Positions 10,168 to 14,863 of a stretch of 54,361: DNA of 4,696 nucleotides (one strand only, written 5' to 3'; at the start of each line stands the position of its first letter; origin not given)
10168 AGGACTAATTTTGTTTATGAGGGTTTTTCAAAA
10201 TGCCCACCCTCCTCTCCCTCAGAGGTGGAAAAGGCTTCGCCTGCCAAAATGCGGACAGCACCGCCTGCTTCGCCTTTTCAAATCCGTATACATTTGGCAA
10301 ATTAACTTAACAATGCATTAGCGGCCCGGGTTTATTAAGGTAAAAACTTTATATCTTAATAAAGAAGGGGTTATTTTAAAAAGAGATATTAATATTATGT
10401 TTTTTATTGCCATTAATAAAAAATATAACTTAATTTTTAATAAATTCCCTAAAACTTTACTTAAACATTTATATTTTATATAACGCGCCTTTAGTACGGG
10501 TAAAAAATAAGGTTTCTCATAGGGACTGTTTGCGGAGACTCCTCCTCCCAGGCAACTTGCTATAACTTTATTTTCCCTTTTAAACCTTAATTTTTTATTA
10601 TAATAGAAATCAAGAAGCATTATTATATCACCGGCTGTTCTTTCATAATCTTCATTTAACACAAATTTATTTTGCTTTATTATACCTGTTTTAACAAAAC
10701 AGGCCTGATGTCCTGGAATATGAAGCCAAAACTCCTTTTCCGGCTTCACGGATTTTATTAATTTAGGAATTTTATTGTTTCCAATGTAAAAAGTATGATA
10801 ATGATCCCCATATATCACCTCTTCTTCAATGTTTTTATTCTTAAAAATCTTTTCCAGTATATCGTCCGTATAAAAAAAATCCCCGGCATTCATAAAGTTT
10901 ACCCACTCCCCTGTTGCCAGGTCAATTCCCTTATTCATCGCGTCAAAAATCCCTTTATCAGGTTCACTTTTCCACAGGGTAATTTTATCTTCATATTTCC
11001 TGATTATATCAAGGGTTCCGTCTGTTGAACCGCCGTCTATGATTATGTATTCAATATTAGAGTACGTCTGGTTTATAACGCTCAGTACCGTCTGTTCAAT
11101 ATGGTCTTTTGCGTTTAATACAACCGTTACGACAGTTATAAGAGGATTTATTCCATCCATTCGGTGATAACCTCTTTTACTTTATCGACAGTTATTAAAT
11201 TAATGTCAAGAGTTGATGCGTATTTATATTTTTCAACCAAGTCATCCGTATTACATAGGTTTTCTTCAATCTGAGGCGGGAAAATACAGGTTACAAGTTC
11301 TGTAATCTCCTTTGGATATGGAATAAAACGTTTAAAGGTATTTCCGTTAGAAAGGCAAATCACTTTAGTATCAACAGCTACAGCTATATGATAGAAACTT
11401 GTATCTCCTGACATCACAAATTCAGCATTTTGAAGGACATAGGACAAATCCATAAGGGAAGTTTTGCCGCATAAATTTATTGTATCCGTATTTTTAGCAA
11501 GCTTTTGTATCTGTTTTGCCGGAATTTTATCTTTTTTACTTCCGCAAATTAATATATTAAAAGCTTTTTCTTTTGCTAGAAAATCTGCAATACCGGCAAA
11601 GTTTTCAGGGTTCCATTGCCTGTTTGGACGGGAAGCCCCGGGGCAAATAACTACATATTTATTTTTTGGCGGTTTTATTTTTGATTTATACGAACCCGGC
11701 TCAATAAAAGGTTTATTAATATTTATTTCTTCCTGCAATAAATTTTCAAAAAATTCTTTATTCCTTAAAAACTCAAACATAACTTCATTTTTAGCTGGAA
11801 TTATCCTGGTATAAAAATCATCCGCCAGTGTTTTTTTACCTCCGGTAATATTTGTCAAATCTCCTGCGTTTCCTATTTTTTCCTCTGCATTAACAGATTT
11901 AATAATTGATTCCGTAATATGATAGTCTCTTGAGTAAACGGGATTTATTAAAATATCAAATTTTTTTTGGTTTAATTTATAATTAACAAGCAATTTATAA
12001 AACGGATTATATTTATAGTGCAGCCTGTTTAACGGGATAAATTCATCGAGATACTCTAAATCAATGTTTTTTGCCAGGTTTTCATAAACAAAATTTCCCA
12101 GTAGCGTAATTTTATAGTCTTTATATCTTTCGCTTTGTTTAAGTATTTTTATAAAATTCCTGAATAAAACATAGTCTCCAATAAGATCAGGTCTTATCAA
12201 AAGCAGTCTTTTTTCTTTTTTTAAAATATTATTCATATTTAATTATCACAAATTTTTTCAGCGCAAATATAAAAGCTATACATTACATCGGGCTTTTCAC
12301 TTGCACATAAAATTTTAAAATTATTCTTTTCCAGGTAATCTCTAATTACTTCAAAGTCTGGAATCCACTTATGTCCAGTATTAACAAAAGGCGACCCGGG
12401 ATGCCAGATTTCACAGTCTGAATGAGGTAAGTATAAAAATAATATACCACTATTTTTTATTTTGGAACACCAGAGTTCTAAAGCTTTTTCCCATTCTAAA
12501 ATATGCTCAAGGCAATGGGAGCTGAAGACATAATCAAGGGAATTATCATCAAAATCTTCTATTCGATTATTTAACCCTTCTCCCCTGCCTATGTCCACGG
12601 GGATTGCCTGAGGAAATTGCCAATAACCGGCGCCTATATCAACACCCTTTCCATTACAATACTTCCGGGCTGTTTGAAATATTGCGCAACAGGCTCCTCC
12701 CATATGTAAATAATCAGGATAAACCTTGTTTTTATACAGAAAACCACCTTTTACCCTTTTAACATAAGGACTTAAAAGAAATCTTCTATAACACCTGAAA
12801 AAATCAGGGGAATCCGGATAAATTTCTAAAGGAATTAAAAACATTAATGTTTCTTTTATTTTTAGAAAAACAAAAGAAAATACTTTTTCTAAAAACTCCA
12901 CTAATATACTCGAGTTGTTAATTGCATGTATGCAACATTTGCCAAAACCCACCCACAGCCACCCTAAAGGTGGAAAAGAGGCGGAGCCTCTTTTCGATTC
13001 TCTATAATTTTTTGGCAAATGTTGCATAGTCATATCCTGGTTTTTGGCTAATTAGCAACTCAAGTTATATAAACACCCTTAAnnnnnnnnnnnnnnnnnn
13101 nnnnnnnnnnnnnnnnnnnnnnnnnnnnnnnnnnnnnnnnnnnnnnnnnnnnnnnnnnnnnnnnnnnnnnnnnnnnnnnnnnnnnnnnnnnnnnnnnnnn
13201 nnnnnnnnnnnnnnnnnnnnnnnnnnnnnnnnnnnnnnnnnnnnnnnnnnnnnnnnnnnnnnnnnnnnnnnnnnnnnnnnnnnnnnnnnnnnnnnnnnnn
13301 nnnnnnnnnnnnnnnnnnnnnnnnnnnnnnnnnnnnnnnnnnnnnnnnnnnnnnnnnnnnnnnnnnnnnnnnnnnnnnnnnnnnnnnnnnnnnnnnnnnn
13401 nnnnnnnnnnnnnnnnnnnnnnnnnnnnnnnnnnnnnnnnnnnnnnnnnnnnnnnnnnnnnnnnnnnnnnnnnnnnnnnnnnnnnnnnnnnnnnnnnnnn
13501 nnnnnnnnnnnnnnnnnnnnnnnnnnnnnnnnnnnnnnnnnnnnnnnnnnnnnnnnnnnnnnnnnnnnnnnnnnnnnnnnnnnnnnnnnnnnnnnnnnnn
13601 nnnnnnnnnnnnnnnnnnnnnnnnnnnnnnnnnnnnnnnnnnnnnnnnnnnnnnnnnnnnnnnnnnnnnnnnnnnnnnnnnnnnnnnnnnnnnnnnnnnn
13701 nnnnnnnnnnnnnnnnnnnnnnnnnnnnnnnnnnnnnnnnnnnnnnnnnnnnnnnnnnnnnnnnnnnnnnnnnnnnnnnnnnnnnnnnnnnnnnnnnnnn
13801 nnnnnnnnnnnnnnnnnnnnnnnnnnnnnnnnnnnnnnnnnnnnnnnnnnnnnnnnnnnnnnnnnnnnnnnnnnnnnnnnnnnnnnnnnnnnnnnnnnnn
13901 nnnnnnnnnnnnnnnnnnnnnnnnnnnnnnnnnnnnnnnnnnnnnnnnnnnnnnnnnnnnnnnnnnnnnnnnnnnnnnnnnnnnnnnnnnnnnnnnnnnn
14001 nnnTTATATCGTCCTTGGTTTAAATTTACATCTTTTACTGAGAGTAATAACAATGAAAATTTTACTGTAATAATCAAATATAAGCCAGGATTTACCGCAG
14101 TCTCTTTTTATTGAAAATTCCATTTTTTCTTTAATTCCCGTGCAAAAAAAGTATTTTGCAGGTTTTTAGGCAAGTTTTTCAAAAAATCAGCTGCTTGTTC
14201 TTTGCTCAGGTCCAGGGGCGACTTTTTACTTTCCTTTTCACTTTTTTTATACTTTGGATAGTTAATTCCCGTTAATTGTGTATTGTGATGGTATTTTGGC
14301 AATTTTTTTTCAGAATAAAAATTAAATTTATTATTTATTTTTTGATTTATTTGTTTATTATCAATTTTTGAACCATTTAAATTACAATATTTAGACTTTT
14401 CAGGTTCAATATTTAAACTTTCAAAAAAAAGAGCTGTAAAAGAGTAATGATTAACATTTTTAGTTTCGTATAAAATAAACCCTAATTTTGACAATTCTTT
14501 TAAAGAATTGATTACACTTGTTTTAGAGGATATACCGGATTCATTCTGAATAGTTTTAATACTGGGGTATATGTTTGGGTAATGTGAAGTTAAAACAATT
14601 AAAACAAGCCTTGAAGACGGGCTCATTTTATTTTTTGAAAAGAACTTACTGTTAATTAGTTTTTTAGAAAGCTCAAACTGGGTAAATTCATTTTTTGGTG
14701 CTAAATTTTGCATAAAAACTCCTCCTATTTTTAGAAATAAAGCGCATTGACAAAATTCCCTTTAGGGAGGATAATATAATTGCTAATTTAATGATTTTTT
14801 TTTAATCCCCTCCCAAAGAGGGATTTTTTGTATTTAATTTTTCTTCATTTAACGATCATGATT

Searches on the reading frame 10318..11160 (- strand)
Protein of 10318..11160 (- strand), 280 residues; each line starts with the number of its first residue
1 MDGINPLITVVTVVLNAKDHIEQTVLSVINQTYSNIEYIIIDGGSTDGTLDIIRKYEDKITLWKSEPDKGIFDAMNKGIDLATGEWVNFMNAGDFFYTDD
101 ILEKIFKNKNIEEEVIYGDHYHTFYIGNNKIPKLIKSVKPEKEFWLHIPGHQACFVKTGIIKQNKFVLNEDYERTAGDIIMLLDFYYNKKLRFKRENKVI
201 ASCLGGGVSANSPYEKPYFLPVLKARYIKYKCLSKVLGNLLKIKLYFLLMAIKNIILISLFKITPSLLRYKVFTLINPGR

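Call 12: search_protein_families(library=ncbifam, proteins=[window:10318-11160:-], max_evalue=0.00001)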
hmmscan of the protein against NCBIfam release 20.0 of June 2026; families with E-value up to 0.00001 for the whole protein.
window:10318-11160:- (280 aa): 10 families
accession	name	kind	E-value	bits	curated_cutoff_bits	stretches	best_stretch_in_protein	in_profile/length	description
TIGR04009.1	wcaE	equivalog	1.8e-24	86.4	369.2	1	7-212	2-204/248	colanic acid biosynthesis glycosyltransferase WcaE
NF047683.1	TeichurnBiosyTuaG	equivalog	2.9e-17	63.2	400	1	1-106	1-108/252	teichuronic acid biosynthesis protein TuaG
NF007482.0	PRK10073.1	equivalog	1.1e-15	57.5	423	1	5-98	5-100/334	glycosyltransferase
NF053739.1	GlytfEpsEBac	equivalog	3.2e-13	49.3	450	1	6-105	1-103/265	glycosyltransferase EpsE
TIGR04283.1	glyco_like_mftF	equivalog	2e-11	43.9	182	1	8-159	1-146/221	TIGR04283 family arsenosugar biosynthesis glycosyltransferase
TIGR03937.1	PgaC_IcaA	equivalog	1.8e-09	37.1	422.3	1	6-92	45-134/407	poly-beta-1,6-N-acetyl-D-glucosamine synthase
NF041394.1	GtaseAglG_Halo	equivalog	3.4e-08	33.1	440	1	10-105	7-103/304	glucosyl-dolichyl phosphate glucuronosyltransferase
NF050050.1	ProtGlycPglI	equivalog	4.7e-08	32.7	500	1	6-108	2-108/306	GalNAc(5)-diNAcBac-PP-undecaprenol beta-1,3-glucosyltransferase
TIGR04195.1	S_glycosyl_SunS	equivalog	2.3e-06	26.7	350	1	6-107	57-153/421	SunS family peptide S-glycosyltransferase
TIGR03111.1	glyc2_xrt_Gpos1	hypoth_equivalog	2.4e-06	26.6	363.95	1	5-106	48-154/439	TIGR03111 family XrtG-associated glycosyltransferase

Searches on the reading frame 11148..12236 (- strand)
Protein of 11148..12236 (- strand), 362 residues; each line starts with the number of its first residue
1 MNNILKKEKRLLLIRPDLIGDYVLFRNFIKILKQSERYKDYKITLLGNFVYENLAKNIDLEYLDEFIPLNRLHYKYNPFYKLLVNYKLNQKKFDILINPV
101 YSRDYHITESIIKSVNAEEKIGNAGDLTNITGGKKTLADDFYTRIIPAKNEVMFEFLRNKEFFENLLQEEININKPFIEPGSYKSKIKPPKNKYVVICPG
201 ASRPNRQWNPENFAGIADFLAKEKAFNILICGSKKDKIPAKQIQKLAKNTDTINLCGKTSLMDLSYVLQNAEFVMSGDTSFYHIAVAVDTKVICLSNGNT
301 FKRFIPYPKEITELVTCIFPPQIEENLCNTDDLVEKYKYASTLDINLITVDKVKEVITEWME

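Call 12: search_protein_families(library=ncbifam, proteins=[window:11148-12236:-], max_evalue=0.00001)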
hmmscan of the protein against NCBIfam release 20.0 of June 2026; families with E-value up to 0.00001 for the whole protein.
window:11148-12236:- (362 aa): 6 families
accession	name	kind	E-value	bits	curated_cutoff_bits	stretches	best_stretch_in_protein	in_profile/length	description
TIGR02195.1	heptsyl_trn_II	equivalog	4e-21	75.5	134.6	1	181-343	164-322/339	lipopolysaccharide heptosyltransferase II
NF007742.0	PRK10422.1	equivalog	3.1e-19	69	467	1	6-314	3-306/352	lipopolysaccharide core heptosyltransferase RfaQ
TIGR02193.1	heptsyl_trn_I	equivalog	4.3e-15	55.8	185.3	1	189-318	179-303/320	lipopolysaccharide heptosyltransferase I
TIGR02201.1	heptsyl_trn_III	equivalog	6.7e-12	45.1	170.2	1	10-331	1-321/344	putative lipopolysaccharide heptosyltransferase III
NF008162.0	PRK10916.1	equivalog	1.2e-09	37.8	569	1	193-296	181-287/348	ADP-heptose--LPS heptosyltransferase RfaF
NF008204.0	PRK10964.1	equivalog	2.7e-09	36.6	437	1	185-296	171-279/322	lipopolysaccharide heptosyltransferase RfaC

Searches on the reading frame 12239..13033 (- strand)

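Call 12: search_protein_families(library=ncbifam, proteins=[window:12239-13033:-], max_evalue=0.00001)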
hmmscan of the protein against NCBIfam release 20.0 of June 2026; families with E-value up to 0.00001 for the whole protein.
window:12239-13033:- (264 aa): 0 families

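Call 58: search_protein_families(library=pfam, proteins=[window:12239-13033:-], max_evalue=0.001)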
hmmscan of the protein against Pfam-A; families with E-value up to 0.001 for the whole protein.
window:12239-13033:- (264 aa): 2 families
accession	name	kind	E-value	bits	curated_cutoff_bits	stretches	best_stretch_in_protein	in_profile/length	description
PF13489.12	Methyltransf_23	-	2.6e-05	24.5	27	1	140-243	45-163/164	Methyltransferase domain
PF08241.18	Methyltransf_11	-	5.1e-05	24.3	21.2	1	157-199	50-94/95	Methyltransferase domain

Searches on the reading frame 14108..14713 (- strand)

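Call 58: search_protein_families(library=pfam, proteins=[window:14108-14713:-], max_evalue=0.001)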
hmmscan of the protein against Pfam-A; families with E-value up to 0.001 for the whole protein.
window:14108-14713:- (201 aa): 1 family
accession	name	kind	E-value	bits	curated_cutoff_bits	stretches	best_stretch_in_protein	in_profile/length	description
PF13730.12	HTH_36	-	1.5e-08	34.7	25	1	30-80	3-55/55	Helix-turn-helix domain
